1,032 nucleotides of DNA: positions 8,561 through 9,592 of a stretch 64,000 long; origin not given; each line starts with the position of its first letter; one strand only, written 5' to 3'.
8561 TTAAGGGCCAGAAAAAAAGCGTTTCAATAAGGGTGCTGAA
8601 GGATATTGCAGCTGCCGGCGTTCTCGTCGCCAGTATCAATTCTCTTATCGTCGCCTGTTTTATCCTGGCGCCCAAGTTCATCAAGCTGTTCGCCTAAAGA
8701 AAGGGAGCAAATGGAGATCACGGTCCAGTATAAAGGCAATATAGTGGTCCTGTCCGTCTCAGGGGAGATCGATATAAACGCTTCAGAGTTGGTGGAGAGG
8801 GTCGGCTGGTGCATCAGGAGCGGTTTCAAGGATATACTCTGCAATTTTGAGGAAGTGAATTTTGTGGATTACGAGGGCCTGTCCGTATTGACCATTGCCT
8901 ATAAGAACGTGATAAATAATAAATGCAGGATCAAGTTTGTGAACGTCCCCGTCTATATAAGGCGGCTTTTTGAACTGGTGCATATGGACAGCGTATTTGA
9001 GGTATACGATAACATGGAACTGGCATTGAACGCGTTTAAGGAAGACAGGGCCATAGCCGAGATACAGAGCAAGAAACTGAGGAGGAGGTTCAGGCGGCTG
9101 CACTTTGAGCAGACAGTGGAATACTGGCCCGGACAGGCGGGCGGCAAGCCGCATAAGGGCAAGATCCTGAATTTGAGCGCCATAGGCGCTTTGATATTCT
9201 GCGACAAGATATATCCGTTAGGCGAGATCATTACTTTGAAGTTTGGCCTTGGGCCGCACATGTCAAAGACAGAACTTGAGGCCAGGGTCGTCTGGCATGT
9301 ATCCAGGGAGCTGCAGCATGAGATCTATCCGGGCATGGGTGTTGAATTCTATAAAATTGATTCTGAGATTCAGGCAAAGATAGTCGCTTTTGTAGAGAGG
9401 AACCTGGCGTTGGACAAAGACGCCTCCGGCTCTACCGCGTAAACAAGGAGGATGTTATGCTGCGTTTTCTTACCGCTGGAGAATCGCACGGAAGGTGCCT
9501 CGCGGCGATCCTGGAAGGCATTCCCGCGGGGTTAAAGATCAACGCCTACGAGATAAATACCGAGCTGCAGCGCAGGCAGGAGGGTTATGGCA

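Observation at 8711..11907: c-di-GMP-linked partner-switching / ECF sigma module: STAS-PilZ fusion, ECF sigma, ZAS anti-sigma and a second PilZ protein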

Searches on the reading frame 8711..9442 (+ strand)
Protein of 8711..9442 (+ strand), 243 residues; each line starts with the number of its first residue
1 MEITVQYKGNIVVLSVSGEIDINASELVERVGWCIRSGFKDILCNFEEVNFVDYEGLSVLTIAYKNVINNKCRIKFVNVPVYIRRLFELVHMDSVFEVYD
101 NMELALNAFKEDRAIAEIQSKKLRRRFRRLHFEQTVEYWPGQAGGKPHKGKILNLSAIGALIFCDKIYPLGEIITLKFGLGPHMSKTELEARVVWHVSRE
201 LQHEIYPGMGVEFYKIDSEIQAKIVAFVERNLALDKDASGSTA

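Call 3: search_protein_families(library=pfam, proteins=[window:8711-9442:+], max_evalue=0.1)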
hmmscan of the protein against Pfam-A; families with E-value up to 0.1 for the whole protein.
window:8711-9442:+ (243 aa): 3 families
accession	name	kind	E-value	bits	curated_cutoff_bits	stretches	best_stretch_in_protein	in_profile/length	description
PF01740.26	STAS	-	5.4e-13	49.1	22.6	1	3-104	2-105/106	STAS domain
PF07238.19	PilZ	-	2.9e-12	47.2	22.5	1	124-229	2-101/102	PilZ domain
PF13466.11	STAS_2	-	1.8e-06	28.4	29.2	1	14-93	1-80/80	STAS domain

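Call 4: search_protein_families(library=ncbifam, proteins=[window:8711-9442:+], max_evalue=0.1)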
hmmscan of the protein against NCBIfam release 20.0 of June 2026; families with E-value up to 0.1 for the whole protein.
window:8711-9442:+ (243 aa): 3 families
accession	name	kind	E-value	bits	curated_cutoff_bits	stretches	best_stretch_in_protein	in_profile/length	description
TIGR00377.1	ant_ant_sig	superfamily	1.2e-13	50.9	53.45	1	1-103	3-107/108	anti-sigma factor antagonist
TIGR02886.1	spore_II_AA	equivalog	5e-12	45.8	114.75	1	5-106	3-106/106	anti-sigma F factor antagonist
TIGR02266.1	gmx_TIGR02266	paralog_domain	7.3e-08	32.5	68.7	1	149-228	18-95/96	TIGR02266 family protein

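Call 5: find_homologous_proteins(query=window:8711-9442:+, max_evalue=0.001)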
Query window:8711-9442:+ (243 aa): 339 proteins with E <= 0.001 among 927 candidates; the best 120 are listed.
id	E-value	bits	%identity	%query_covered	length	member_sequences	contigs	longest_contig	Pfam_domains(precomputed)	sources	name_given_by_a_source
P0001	2.5e-147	507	93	100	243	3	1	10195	PF07238.20,PF01740.27,PF13466.13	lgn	-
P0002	6.1e-103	361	69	97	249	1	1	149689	PF07238.20,PF01740.27,PF13466.13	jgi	-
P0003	2.5e-84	300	58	96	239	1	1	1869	PF07238.20,PF01740.27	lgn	-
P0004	2.0e-82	294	54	97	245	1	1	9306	PF07238.20,PF01740.27,PF13466.13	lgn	-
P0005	7.2e-82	292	53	99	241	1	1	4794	PF07238.20,PF01740.27,PF13466.13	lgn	-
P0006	7.6e-82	292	58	96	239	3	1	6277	PF07238.20,PF01740.27,PF13466.13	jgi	jgi:anti-anti-sigma factor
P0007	2.4e-81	291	57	96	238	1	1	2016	PF07238.20,PF01740.27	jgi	jgi:anti-anti-sigma factor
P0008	5.9e-81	289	53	95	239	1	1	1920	PF07238.20,PF01740.27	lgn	-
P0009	9.2e-80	285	54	97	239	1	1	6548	PF07238.20,PF01740.27,PF13466.13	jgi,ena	-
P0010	4.3e-79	283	54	96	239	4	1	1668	PF07238.20,PF01740.27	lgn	-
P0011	5.0e-79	283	55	99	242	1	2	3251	PF07238.20,PF01740.27,PF13466.13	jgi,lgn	-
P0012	6.1e-79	283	50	96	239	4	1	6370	PF07238.20,PF01740.27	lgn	-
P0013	1.5e-78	281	54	99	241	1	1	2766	PF07238.20,PF01740.27,PF13466.13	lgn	-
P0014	1.6e-78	281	56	96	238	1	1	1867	PF07238.20,PF01740.27,PF13466.13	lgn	-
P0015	2.3e-78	281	54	96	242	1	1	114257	PF07238.20,PF01740.27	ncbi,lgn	ncbi:MAG: PilZ domain-containing protein [Candidatus Omnitrophota bacterium]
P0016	9.9e-78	279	55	96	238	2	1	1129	PF07238.20,PF01740.27,PF13466.13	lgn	-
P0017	1.3e-77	278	54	97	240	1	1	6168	PF07238.20,PF01740.27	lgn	-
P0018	1.4e-77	278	54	95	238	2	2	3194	PF07238.20,PF01740.27,PF13466.13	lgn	-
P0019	3.6e-77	277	53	95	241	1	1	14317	PF07238.20,PF01740.27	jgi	jgi:anti-sigma B factor antagonist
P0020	8.0e-77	276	53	96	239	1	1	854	PF07238.20,PF01740.27,PF13466.13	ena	-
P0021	1.6e-76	275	54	96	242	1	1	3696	PF07238.20,PF01740.27,PF13466.13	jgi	-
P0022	2.2e-76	274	54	98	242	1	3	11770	PF07238.20,PF01740.27,PF13466.13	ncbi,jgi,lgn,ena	-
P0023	2.8e-76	274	54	97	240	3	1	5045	PF07238.20,PF01740.27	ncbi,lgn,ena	-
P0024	3.3e-76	274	53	96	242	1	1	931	PF07238.20,PF01740.27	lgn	-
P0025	4.7e-76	273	52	98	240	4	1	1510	PF07238.20,PF01740.27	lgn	-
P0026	5.5e-76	273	52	96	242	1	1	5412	PF07238.20,PF01740.27,PF13466.13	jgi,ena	-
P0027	6.3e-76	273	53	95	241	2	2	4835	PF07238.20,PF01740.27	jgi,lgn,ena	-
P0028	7.8e-76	273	52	96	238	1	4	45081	PF07238.20,PF01740.27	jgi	jgi:anti-sigma B factor antagonist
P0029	9.5e-76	272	52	97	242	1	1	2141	PF07238.20,PF01740.27,PF13466.13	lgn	-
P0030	1.2e-75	272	50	96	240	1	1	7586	PF07238.20,PF01740.27,PF13466.13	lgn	-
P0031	1.3e-75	272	53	98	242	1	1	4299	PF07238.20,PF01740.27,PF13466.13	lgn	-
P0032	3.0e-75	271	53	96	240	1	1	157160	PF07238.20,PF01740.27,PF13466.13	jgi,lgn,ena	-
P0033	4.6e-75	270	50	97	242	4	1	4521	PF07238.20,PF01740.27,PF13466.13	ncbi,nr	ncbi:STAS domain-containing protein [bacterium]|nr:MAG: STAS domain-containing protein [bacterium]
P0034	4.6e-75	270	52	96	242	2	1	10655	PF07238.20,PF01740.27,PF13466.13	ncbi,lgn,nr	ncbi:MAG: PilZ domain-containing protein [Candidatus Omnitrophica bacterium]|nr:PilZ domain-containi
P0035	6.6e-75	270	50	99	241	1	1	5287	PF07238.20,PF01740.27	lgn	-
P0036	8.9e-75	269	51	96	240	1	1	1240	PF07238.20,PF01740.27,PF13466.13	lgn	-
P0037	1.5e-74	268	51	96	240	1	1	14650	PF07238.20,PF01740.27,PF13466.13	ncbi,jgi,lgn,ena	ncbi:MAG: anti-sigma factor antagonist [Candidatus Omnitrophota bacterium]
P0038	1.8e-74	268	50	98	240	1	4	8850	PF07238.20,PF01740.27,PF13466.13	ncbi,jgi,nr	ncbi:MAG: STAS domain-containing protein [Candidatus Omnitrophica bacterium]|nr:STAS domain-containi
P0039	3.1e-74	267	51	97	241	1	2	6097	PF07238.20,PF01740.27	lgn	-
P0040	3.3e-74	267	52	96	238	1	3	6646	PF07238.20,PF01740.27,PF13466.13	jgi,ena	-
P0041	3.7e-74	267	52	96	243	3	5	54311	PF07238.20,PF01740.27,PF13466.13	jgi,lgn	-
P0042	4.2e-74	267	53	95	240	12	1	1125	PF07238.20,PF01740.27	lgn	-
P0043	7.1e-74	266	51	98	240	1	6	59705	PF07238.20,PF01740.27,PF13466.13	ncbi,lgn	-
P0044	7.7e-74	266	50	96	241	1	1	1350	PF07238.20,PF01740.27,PF13466.13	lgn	-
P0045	8.8e-74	266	51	96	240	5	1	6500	PF07238.20,PF01740.27,PF13466.13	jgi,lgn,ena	-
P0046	9.1e-74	266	52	96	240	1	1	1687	PF07238.20,PF01740.27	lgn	-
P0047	1.0e-73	266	52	96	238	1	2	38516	PF07238.20,PF01740.27,PF13466.13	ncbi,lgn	-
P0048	1.8e-73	265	51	96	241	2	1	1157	PF07238.20,PF01740.27,PF13466.13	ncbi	-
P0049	1.9e-73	265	50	99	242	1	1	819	PF07238.20,PF01740.27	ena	-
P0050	2.1e-73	265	53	98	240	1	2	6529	PF07238.20,PF01740.27,PF13466.13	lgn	-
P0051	3.3e-73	264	52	92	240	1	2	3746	PF07238.20,PF01740.27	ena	-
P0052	3.7e-73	264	51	97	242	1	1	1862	PF07238.20,PF01740.27,PF13466.13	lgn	-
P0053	4.3e-73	264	50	96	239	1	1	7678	PF07238.20,PF01740.27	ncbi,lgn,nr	ncbi:MAG: anti-sigma factor antagonist [Candidatus Omnitrophica bacterium]|nr:anti-sigma factor anta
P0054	4.3e-73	264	54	95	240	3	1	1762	PF07238.20,PF01740.27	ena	-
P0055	5.5e-73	263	51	100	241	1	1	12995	PF07238.20,PF01740.27,PF13466.13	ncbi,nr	ncbi:MAG: PilZ domain-containing protein [Candidatus Omnitrophica bacterium]|nr:PilZ domain-containi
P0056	6.8e-73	263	50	96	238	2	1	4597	PF07238.20,PF01740.27,PF13466.13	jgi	jgi:anti-sigma B factor antagonist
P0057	9.6e-73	262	50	96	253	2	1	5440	PF07238.20,PF01740.27,PF13466.13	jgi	jgi:anti-sigma B factor antagonist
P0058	1.2e-72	262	49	96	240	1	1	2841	PF07238.20,PF01740.27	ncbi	-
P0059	1.4e-72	262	49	97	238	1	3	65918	PF07238.20,PF01740.27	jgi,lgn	jgi:anti-anti-sigma factor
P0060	1.6e-72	262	50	98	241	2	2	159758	PF07238.20,PF01740.27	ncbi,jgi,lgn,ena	-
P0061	2.0e-72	261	50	96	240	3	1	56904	PF07238.20,PF01740.27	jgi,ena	-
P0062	2.2e-72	261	52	96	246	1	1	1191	PF07238.20,PF01740.27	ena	-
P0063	3.9e-72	260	49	96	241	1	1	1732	PF07238.20,PF01740.27,PF13466.13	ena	-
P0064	5.5e-72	260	49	98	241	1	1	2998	PF07238.20,PF01740.27,PF13466.13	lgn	-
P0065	5.7e-72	260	51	95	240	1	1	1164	PF07238.20,PF01740.27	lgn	-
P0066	7.7e-72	259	50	96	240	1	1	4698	PF07238.20,PF01740.27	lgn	-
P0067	1.5e-71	258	50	99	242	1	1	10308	PF07238.20,PF01740.27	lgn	-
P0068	1.7e-71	258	49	97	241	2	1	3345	PF07238.20,PF01740.27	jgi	jgi:anti-anti-sigma factor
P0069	2.6e-71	258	50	96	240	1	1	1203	PF07238.20,PF01740.27,PF13466.13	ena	-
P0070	4.5e-71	257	47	98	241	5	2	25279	PF07238.20,PF01740.27,PF13466.13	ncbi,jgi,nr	ncbi:MAG: STAS domain-containing protein [Candidatus Omnitrophota bacterium]|jgi:anti-sigma B factor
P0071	1.5e-70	255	51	96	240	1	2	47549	PF07238.20,PF01740.27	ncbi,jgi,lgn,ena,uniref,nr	ncbi:MAG: hypothetical protein COV72_07950 [Candidatus Omnitrophica bacterium CG11_big_fil_rev_8_21_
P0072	1.7e-70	255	50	97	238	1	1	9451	PF07238.20,PF01740.27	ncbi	-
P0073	2.0e-70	255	49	96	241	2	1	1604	PF07238.20,PF01740.27,PF13466.13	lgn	-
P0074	6.1e-70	253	50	96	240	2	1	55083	PF07238.20,PF01740.27,PF13466.13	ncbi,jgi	-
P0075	1.1e-69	252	50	98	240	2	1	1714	PF07238.20,PF01740.27,PF13466.13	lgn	-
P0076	1.5e-69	252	49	96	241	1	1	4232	PF07238.20,PF01740.27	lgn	-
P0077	1.7e-69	252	50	96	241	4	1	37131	PF07238.20,PF01740.27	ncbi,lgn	-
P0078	2.4e-69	251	47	96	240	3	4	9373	PF07238.20,PF01740.27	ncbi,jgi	-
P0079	3.2e-69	251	47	96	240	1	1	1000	PF07238.20,PF01740.27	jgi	jgi:anti-anti-sigma factor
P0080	3.3e-69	251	51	95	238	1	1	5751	PF07238.20,PF01740.27,PF13466.13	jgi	jgi:anti-sigma B factor antagonist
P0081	3.6e-69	251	48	99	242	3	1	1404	PF07238.20,PF01740.27,PF13466.13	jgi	-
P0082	7.0e-69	250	48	98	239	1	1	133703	PF07238.20,PF01740.27,PF13466.13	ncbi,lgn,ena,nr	ncbi:MAG: PilZ domain-containing protein [Candidatus Omnitrophota bacterium]|nr:PilZ domain-containi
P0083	7.9e-69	250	50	92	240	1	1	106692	PF07238.20,PF01740.27,PF13466.13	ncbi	ncbi:MAG: PilZ domain-containing protein [Candidatus Omnitrophota bacterium]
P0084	1.3e-68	249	51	97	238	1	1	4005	PF07238.20,PF01740.27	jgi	jgi:anti-anti-sigma factor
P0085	1.3e-68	249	48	97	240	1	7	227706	PF07238.20,PF01740.27,PF13466.13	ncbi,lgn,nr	ncbi:MAG: PilZ domain-containing protein [Candidatus Omnitrophota bacterium]|nr:PilZ domain-containi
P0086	1.4e-68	249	51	97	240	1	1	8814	PF07238.20,PF01740.27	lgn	-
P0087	2.1e-68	248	50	92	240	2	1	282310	PF07238.20,PF01740.27,PF13466.13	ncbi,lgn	-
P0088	4.3e-68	247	50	96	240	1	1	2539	PF07238.20,PF01740.27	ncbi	-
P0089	8.9e-68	246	48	92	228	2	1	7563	PF07238.20,PF01740.27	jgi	jgi:anti-anti-sigma factor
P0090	1.3e-67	246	49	98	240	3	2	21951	PF07238.20,PF01740.27,PF13466.13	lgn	-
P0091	1.9e-67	245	48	96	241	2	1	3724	PF07238.20,PF01740.27,PF13466.13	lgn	-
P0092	2.6e-67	245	46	97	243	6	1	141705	PF07238.20,PF01740.27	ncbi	ncbi:MAG: STAS domain-containing protein [Candidatus Omnitrophota bacterium]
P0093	3.3e-67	244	50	96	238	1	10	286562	PF07238.20,PF01740.27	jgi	-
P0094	3.7e-67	244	49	96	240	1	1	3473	PF07238.20,PF01740.27,PF13466.13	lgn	-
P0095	6.6e-67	243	48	97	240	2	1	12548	PF07238.20,PF01740.27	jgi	jgi:anti-sigma B factor antagonist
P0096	8.8e-67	243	46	98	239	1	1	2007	PF07238.20,PF01740.27,PF13466.13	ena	-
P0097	1.4e-66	242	47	97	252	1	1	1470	PF07238.20,PF01740.27,PF13466.13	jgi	jgi:anti-sigma B factor antagonist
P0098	1.6e-66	242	46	98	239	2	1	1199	PF07238.20,PF01740.27,PF13466.13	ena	-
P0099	2.6e-66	241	46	98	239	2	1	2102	PF07238.20,PF01740.27,PF13466.13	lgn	-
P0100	6.3e-66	240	49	96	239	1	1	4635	PF07238.20,PF01740.27,PF13466.13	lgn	-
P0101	3.5e-65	238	51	95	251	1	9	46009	PF07238.20,PF01740.27,PF13466.13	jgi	jgi:anti-anti-sigma factor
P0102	3.7e-65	238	47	96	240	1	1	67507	PF07238.20,PF01740.27,PF13466.13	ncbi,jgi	ncbi:MAG: anti-sigma factor antagonist [Candidatus Omnitrophota bacterium]|jgi:anti-anti-sigma facto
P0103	7.2e-65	237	46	96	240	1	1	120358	PF07238.20,PF01740.27,PF13466.13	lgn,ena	-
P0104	7.2e-65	237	46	96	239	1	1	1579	PF07238.20,PF01740.27,PF13466.13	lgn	-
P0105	7.4e-65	237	46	98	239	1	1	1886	PF07238.20,PF01740.27,PF13466.13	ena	-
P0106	7.4e-65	237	46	96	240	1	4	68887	PF07238.20,PF01740.27,PF13466.13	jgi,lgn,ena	-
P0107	7.8e-65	237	47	96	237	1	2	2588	PF07238.20,PF01740.27,PF13466.13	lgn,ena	-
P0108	8.5e-65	236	49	96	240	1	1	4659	PF07238.20,PF01740.27,PF13466.13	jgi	jgi:anti-sigma B factor antagonist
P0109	1.2e-64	236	49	96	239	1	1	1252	PF07238.20,PF01740.27,PF13466.13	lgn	-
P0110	1.5e-64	236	45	97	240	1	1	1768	PF07238.20,PF01740.27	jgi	jgi:anti-sigma B factor antagonist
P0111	1.8e-64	235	49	95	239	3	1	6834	PF07238.20,PF01740.27,PF13466.13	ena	-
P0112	2.1e-64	235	48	96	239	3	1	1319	PF07238.20,PF01740.27,PF13466.13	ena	-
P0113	3.6e-64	234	46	95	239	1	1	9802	PF07238.20,PF01740.27,PF13466.13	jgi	-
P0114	4.0e-64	234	47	96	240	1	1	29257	PF07238.20,PF01740.27,PF13466.13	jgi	-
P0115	4.4e-64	234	47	96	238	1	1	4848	PF07238.20,PF01740.27,PF13466.13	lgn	-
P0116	4.5e-64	234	48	96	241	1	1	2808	PF07238.20,PF01740.27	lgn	-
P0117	4.6e-64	234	47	96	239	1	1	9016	PF07238.20,PF01740.27,PF13466.13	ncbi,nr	ncbi:MAG: anti-sigma factor antagonist [Candidatus Omnitrophica bacterium]|nr:anti-sigma factor anta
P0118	5.2e-64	234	48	96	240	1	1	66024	PF07238.20,PF01740.27,PF13466.13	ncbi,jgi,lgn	ncbi:MAG: anti-sigma factor antagonist [Candidatus Omnitrophota bacterium]|jgi:anti-anti-sigma facto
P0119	5.4e-64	234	49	96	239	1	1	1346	PF07238.20,PF01740.27,PF13466.13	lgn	-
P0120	7.3e-64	233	45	98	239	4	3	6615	PF07238.20,PF01740.27,PF13466.13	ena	-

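Call 8: find_related_loci(query=A1, collection=genome_contigs, flank=8000)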
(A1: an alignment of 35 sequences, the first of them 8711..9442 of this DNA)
Query A1 (243 aa) in genome_contigs; peptide patterns used: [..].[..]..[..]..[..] (x = any residue, [..] = any of these).
61 stretches matched a pattern; 56 encode a relative of the query (tblastn E <= 1e-3); 56 distinct loci.
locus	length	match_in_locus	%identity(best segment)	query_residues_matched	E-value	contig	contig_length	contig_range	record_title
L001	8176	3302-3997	58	1-232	1e-86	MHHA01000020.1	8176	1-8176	MAG: Omnitrophica WOR_2 bacterium RIFCSPLOWO2_12_FULL_46_30 rifcsplowo2_12_scaffold_16503, whole genome shotgun sequence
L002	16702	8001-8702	54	1-234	1e-84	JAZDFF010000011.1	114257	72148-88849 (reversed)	MAG: Candidatus Omnitrophota bacterium isolate MEGAHIT-group-0.194 k141_10780244, whole genome shotgun sequence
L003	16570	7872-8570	54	1-232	4e-84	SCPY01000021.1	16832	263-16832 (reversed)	MAG: bacterium isolate DP16D_bin.15 DP16D_bin.15-10729, whole genome shotgun sequence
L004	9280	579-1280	52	1-234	2e-81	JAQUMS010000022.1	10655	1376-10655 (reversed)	MAG: Candidatus Omnitrophota bacterium isolate STD1_16 NODE_17606_length_10655_cov_2.428571_Sandtown_D1, whole genome sh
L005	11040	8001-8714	50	1-238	9e-81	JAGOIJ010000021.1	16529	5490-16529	MAG: Candidatus Omnitrophota bacterium isolate Go_SlDig_bin_191 Go_SlDig_10093_length_16529_cov_4.521095, whole genome s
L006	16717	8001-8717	51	1-239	6e-81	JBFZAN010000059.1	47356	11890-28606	MAG: Candidatus Omnitrophota bacterium isolate PPR_0468 PPR_0468.fa_k121_459699, whole genome shotgun sequence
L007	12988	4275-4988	51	1-243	3e-79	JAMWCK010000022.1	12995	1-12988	MAG: Candidatus Omnitrophota bacterium isolate QZM4_1.bins.76.Tibet NODE_13892_length_12995_cov_2.612061, whole genome s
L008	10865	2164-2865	52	1-234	8e-79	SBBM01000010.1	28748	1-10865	MAG: Planctomycetales bacterium isolate Bin_37_1_1 Hy_contig16083, whole genome shotgun sequence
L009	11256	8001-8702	51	1-233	1e-77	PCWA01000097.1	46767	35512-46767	MAG: Candidatus Omnitrophica bacterium CG11_big_fil_rev_8_21_14_0_20_42_13 CG11_8_21_14_0.20_scaffold_306_c, whole genom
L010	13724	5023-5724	50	1-235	2e-77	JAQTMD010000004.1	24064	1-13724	MAG: Candidatus Omnitrophota bacterium isolate STA_32 NODE_3925_length_24064_cov_2.721310_Sandtown_A, whole genome shotg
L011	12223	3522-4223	49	1-235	1e-76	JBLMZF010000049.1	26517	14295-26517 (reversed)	MAG: Deltaproteobacteria bacterium isolate MAG210 PRJNA951521_bin66_renamed_48, whole genome shotgun sequence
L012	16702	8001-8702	50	1-234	5e-76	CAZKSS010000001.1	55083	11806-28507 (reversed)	MAG TPA_asm: uncultured Planctomycetales bacterium isolate SRP098346_co1_421 genome assembly, contig: NODE_239_length_55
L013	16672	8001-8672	50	12-235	5e-75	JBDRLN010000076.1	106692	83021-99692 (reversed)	MAG: Candidatus Omnitrophota bacterium isolate MEGAHIT-group-1.780 k141_14057231, whole genome shotgun sequence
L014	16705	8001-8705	48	1-235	1e-74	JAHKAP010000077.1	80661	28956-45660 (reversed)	MAG: Candidatus Omnitrophota bacterium isolate Undefined_mixed_planktonic.mb.47 Undefined_mixed_pl.mb.47_k141_1359884, w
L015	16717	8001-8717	49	1-238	2e-74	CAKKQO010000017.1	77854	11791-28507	Omnitrophica bacterium GWA2_41_15 isolate Hainich-H51-bin333-1 genome assembly, contig: H51-bin333_1_Hain_H51_02um_R3_87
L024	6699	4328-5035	44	1-237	5e-69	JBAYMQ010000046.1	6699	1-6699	MAG: Candidatus Omnitrophota bacterium isolate SO_2016_LW1_43 scaffold17031_LW64-88_2016, whole genome shotgun sequence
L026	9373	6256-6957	47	1-234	8e-68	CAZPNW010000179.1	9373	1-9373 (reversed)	MAG TPA_asm: uncultured Planctomycetales bacterium isolate binchicken_co216_53 genome assembly, contig: k141_4271269, wh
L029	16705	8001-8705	47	1-235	5e-67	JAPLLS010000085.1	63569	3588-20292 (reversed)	MAG: Candidatus Omnitrophota bacterium isolate LacPavin_0920_SED3_MAG_47_10 LacPavin_0920_SED3_scaffold_724807, whole ge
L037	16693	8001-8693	43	1-230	3e-62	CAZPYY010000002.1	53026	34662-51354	MAG TPA_asm: uncultured Planctomycetia bacterium isolate binchicken_co330_156 genome assembly, contig: NODE_607_length_5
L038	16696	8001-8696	46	1-232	1e-61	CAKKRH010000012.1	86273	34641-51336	Omnitrophica bacterium GWA2_41_15 isolate Hainich-H52-bin157-1 genome assembly, contig: H52-bin157_1_Hain_H52_02um_R3_84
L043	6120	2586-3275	40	1-229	4e-58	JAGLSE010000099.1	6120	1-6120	MAG: Candidatus Omnitrophota bacterium isolate RS_9_43 ROV157_9.bin.43.fa_99, whole genome shotgun sequence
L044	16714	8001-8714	44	1-237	2e-57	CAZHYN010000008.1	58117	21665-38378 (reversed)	MAG TPA_asm: uncultured Planctomycetia bacterium isolate binchicken_co80_176 genome assembly, contig: NODE_51_length_581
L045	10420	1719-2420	45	1-233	4e-57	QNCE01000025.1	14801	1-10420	MAG: Candidatus Omnitrophota bacterium isolate B7_G16 B7_Guay16_scaffold_02363, whole genome shotgun sequence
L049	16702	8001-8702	39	1-233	3e-55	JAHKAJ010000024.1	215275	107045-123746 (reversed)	MAG: Candidatus Omnitrophota bacterium isolate Undefined_mixed_planktonic.mb.33 Undefined_mixed_pl.mb.33_k141_943154, wh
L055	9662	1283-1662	52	8-233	2e-14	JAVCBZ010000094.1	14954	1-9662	MAG: Candidatus Susulua stagnicola isolate MAG_3300035698_1005 Ga0374944_004475, whole genome shotgun sequence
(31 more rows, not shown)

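Call 14: find_encoding_contigs(protein=P0002, flank=8000, max_places=3)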
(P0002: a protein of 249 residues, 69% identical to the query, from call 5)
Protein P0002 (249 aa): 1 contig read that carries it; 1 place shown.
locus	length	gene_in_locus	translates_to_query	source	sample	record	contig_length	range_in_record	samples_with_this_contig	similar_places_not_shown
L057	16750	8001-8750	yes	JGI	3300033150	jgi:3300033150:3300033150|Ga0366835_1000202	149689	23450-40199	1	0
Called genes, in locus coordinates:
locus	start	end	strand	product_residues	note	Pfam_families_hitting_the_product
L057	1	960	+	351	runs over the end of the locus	PF01300:Sua5_yciO_yrdC, PF01451:LMWPc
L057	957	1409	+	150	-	PF02502:LacAB_rpiB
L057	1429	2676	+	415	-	PF00464:SHMT, PF00155:Aminotran_1_2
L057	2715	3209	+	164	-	PF00383:dCMP_cyt_deam_1, PF14437:MafB19-deam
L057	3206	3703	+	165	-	PF22811:Zn_ribbon_NrdR, PF03477:ATP-cone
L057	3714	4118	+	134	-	PF02577:BFN_dom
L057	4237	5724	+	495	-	PF01743:PolyA_pol, PF12627:PolyA_pol_RNAbd, PF01966:HD, PF13735:tRNA_NucTran2_2 (weak)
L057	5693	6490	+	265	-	PF02146:SIR2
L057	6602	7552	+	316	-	PF01661:Macro, PF00293:NUDIX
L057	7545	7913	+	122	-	PF01219:DAGK_prokar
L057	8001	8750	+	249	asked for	PF01740:STAS, PF13466:STAS_2 (weak), PF07238:PilZ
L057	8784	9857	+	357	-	PF01137:RTC, PF05189:RTC_insert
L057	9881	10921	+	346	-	PF01264:Chorismate_synt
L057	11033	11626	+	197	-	PF08281:Sigma70_r4_2, PF04545:Sigma70_r4 (weak)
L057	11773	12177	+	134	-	PF13490:zf-HC2 (weak)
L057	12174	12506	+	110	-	PF07238:PilZ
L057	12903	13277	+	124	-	PF00072:Response_reg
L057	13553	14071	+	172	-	PF02224:Cytidylate_kin (faint), PF13189:Cytidylate_kin2 (weak), PF13238:AAA_18 (faint), PF01202:SKI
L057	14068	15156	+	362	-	PF02481:DNA_processg_A, PF17782:WHD_DprA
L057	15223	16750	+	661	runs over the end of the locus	PF01751:Toprim, PF01131:Topoisom_bac, PF01396:Zn_ribbon_Top1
